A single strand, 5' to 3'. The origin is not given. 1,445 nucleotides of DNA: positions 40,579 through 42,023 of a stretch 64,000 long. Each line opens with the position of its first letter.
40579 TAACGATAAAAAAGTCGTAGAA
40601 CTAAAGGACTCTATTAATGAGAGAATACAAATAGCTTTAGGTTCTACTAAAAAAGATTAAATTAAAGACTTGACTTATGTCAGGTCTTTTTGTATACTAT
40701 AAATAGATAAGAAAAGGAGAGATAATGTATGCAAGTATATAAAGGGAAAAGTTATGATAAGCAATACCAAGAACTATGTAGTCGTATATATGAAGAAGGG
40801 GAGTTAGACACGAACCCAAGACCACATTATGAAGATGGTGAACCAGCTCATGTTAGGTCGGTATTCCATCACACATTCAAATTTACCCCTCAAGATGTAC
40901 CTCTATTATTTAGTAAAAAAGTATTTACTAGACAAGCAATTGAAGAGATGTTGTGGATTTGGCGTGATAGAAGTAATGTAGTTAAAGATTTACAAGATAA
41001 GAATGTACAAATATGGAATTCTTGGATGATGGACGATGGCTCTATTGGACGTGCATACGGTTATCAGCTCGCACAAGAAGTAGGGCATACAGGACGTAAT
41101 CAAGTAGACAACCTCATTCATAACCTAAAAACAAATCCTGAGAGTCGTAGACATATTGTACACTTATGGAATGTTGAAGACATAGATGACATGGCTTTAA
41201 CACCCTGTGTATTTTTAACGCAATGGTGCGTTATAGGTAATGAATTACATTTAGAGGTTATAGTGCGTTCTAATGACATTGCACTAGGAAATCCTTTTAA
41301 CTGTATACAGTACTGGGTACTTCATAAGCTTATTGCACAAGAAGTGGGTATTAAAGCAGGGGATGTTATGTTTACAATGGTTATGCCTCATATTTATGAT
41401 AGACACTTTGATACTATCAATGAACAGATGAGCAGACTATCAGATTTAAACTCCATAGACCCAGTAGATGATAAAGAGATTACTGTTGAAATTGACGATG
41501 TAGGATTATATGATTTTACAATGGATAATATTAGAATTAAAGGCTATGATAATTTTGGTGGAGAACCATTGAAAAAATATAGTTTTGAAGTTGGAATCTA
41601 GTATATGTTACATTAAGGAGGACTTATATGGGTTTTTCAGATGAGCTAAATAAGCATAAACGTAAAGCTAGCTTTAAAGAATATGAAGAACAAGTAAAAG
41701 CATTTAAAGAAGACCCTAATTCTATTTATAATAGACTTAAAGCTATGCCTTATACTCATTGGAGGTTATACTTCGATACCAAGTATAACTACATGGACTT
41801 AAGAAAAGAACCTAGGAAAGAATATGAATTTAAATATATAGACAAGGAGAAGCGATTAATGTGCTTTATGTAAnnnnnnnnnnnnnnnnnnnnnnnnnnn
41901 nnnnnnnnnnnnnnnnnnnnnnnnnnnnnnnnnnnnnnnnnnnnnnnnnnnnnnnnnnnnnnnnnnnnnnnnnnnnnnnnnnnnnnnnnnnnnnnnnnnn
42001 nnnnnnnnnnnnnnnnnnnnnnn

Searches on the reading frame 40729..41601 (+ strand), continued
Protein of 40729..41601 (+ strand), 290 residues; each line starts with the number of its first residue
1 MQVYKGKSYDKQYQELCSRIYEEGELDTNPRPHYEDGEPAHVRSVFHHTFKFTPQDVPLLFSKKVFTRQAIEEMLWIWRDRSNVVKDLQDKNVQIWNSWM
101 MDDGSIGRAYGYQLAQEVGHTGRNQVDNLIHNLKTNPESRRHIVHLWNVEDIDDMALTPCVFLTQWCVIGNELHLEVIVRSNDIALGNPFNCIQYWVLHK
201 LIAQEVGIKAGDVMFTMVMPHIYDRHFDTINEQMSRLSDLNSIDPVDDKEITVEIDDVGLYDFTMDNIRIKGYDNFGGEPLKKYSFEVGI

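Call 50: find_encoding_contigs(protein=P0029, flank=8000, max_places=3)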
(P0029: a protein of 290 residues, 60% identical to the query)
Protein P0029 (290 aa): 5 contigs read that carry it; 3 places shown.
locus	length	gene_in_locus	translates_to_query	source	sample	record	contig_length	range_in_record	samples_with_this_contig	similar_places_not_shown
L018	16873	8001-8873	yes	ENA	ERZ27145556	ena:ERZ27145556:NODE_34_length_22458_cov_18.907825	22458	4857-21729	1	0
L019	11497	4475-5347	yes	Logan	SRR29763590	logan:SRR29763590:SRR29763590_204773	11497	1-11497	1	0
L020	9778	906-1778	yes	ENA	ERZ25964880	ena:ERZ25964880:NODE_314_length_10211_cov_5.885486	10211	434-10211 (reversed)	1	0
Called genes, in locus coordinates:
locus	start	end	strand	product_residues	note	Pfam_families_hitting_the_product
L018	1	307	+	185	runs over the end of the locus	-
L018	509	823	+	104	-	PF00216:Bac_DNA_binding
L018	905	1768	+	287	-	-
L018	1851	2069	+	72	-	-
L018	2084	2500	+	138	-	PF06271:RDD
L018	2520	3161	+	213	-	PF13098:Thioredoxin_2 (weak), PF13462:Thioredoxin_4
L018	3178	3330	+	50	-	-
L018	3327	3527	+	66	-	-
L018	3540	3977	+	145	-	PF05656:DUF805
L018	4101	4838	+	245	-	-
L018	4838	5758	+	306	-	-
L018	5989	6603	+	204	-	PF01027:Bax1-I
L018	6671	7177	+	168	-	-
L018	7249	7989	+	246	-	-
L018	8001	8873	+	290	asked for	PF00303:Thymidylat_synt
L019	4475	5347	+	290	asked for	PF00303:Thymidylat_synt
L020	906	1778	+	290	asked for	PF00303:Thymidylat_synt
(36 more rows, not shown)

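Call 51: find_encoding_contigs(protein=P0001, flank=4000, max_places=2)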
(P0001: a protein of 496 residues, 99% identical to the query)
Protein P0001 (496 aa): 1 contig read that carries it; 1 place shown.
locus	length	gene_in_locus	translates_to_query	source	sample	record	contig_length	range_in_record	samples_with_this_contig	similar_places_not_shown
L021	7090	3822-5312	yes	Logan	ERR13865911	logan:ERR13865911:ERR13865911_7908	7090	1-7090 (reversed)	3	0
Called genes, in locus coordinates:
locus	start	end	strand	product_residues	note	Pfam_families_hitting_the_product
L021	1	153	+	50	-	?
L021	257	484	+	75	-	-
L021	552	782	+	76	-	PF24651:DUF7644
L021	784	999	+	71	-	PF12844:HTH_19 (weak), PF13560:HTH_31 (weak), PF01381:HTH_3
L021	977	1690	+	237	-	-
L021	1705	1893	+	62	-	-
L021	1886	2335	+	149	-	PF00075:RNase_H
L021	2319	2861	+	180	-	-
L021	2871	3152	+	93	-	-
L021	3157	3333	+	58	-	-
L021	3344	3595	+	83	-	-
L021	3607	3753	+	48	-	-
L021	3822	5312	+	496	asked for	PF00303:Thymidylat_synt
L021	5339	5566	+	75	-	-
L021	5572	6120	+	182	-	PF00625:Guanylate_kin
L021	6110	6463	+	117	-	-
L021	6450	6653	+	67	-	-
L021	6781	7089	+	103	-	?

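Call 56: search_protein_families(library=ncbifam, proteins=[window:40729-41601:+, L008:472-1212:+], max_evalue=0.001)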
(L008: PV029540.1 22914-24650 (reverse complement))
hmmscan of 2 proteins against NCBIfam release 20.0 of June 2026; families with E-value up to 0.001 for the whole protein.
window:40729-41601:+ (290 aa): 8 families
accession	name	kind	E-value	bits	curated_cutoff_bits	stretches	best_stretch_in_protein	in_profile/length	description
NF002495.0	PRK01827.1-1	equivalog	4.1e-70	236.5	327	1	8-276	3-269/279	thymidylate synthase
NF002497.0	PRK01827.1-3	equivalog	3.6e-55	187.1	327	1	11-275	2-254/264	thymidylate synthase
TIGR03284.1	thym_sym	equivalog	1.2e-47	162.6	108.35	2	103-275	119-286/296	thymidylate synthase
NF002496.0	PRK01827.1-2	equivalog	3.8e-47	160.9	325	2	104-275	142-308/318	thymidylate synthase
NF002499.0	PRK01827.1-5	equivalog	1.9e-46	158.4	405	1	11-276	2-255/264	thymidylate synthase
NF002498.0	PRK01827.1-4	equivalog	3.6e-25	88.8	427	1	11-276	2-274/283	thymidylate synthase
NF010393.0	PRK13821.1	equivalog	4.6e-19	68.6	576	1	124-236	156-270/323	thymidylate synthase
TIGR03283.1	thy_syn_methano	equivalog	1e-16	61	174.55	1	110-229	83-200/201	thymidylate synthase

L008:472-1212:+ (246 aa): 6 families
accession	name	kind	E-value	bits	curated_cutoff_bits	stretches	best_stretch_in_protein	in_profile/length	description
NF002497.0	PRK01827.1-3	equivalog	3.4e-12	46.3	327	1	54-226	52-217/264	thymidylate synthase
NF002495.0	PRK01827.1-1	equivalog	4.6e-11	42.8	327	1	60-225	70-228/279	thymidylate synthase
NF002499.0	PRK01827.1-5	equivalog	4.1e-10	39.3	405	1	27-223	20-214/264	thymidylate synthase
TIGR03283.1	thy_syn_methano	equivalog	5.2e-09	35.9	174.55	1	105-222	93-198/201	thymidylate synthase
TIGR03284.1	thym_sym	equivalog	3.9e-07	29.5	108.35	1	83-226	113-249/296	thymidylate synthase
NF002496.0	PRK01827.1-2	equivalog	2.1e-06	27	325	1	90-227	142-272/318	thymidylate synthase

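Call 57: search_protein_families(library=phrogs, proteins=[L008:472-1212:+, L009:589-1527:+], max_evalue=0.00001)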
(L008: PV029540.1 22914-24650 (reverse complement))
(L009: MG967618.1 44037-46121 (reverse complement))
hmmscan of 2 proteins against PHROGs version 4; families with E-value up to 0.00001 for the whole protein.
L008:472-1212:+ (246 aa): 4 families
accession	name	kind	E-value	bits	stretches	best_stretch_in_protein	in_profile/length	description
phrog_160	-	DNA, RNA and nucleotide metabolism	1e-65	222.9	1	1-236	26-271/335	thymidylate synthase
phrog_5131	-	DNA, RNA and nucleotide metabolism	2.6e-11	44.4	1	91-223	98-222/357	thymidylate synthase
phrog_3676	-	DNA, RNA and nucleotide metabolism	1.1e-08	35.7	1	105-221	112-230/351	thymidylate synthase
phrog_5682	-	DNA, RNA and nucleotide metabolism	2.1e-08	34.8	1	80-223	27-156/209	thymidylate synthase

L009:589-1527:+ (312 aa): 4 families
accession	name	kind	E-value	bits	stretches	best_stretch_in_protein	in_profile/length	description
phrog_160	-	DNA, RNA and nucleotide metabolism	2.4e-74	251.2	1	2-302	29-301/335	thymidylate synthase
phrog_5682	-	DNA, RNA and nucleotide metabolism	5.7e-40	137.9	1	70-304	2-201/209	thymidylate synthase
phrog_5131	-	DNA, RNA and nucleotide metabolism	6.9e-18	66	1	111-284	100-249/357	thymidylate synthase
phrog_3676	-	DNA, RNA and nucleotide metabolism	7e-10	39.6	1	190-272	162-245/351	thymidylate synthase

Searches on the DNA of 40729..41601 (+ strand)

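Call 52: search_rna_families(source=L021, start=3700, end=5400, threshold=evalue, max_evalue=1)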
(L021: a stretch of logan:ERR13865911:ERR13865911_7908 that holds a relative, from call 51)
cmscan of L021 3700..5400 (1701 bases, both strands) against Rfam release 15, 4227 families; matches with E-value up to 1: 1.
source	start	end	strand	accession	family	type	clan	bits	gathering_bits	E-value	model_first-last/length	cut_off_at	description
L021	4893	5023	+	RF00393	SNORA8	Gene; snRNA; snoRNA; HACA-box;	CL00026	40.5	38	2.3e-05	1-139/139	no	Small nucleolar RNA SNORA8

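Call 70: search_dna_similar(query=L018:1-16873:+, collection=phages, mode=near, max_rows=8)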
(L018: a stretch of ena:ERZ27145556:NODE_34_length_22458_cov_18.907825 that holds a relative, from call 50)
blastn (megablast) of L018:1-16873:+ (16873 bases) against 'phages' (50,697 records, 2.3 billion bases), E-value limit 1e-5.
Records with a match: 10; places in all: 10; records where one place covers at least 80% of the query: 0.
Best place of each record, by identity: 60-80% 10.
By first word of the organism name: Staphylococcus 10.
By host as written in the record: Staphylococcus epidermidis F12 5; Staphylococcus epidermidis COB-Sec1 2; Staphylococcus epidermidis 2; Staphylococcus epidermidis NCC 100655 1.
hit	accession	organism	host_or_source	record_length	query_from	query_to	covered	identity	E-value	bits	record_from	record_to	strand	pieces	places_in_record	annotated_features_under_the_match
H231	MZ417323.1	Staphylococcus phage PG-2021_1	Staphylococcus epidermidis NCC 100655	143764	13369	13651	2%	78.2%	2e-41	180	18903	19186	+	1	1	record has no annotation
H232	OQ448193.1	Staphylococcus phage 80A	Staphylococcus epidermidis COB-Sec1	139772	13369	13651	2%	78.2%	2e-41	180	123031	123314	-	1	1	transglycosylase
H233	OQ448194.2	Staphylococcus phage 80B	Staphylococcus epidermidis COB-Sec1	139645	13369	13651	2%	78.2%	2e-41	180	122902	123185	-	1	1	transglycosylase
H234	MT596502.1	Staphylococcus phage vB_SepM_BE05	Staphylococcus epidermidis F12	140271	13369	13645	2%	78.5%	2e-41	180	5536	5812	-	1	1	putative transglycosylase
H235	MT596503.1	Staphylococcus phage vB_SepM_BE06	Staphylococcus epidermidis F12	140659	13369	13645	2%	78.1%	1e-39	174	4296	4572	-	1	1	IsaA2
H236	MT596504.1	Staphylococcus phage vB_SepM_BE07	Staphylococcus epidermidis F12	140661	13369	13645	2%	78.1%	1e-39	174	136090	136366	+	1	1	isaA_1: putative transglycosylase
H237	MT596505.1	Staphylococcus phage vB_SepM_BE08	Staphylococcus epidermidis F12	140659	13369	13645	2%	78.1%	1e-39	174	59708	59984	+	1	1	isaA_1: putative transglycosylase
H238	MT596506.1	Staphylococcus phage vB_SepM_BE09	Staphylococcus epidermidis F12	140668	13369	13645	2%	78.1%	1e-39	174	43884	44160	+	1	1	isaA_1: putative transglycosylase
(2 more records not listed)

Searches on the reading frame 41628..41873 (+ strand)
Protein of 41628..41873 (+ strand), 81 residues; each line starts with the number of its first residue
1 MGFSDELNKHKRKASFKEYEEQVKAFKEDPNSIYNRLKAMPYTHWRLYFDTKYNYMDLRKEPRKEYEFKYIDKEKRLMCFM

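Call 3: search_protein_families(library=pfam, proteins=[window:41628-41873:+], max_evalue=0.01)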
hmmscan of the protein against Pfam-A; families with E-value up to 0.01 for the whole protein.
window:41628-41873:+ (81 aa): 0 families

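Call 4: search_protein_families(library=phrogs, proteins=[window:41628-41873:+], max_evalue=0.001)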
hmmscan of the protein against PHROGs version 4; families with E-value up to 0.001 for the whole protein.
window:41628-41873:+ (81 aa): 0 families

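Call 53: search_protein_families(library=pfam, proteins=[window:41628-41873:+], max_evalue=1)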
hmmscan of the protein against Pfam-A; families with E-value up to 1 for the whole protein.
window:41628-41873:+ (81 aa): 1 family
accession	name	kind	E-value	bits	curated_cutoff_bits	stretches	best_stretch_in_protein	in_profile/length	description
PF09149.16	DUF1935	-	0.021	15.4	27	1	15-70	7-61/108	Domain of unknown function (DUF1935)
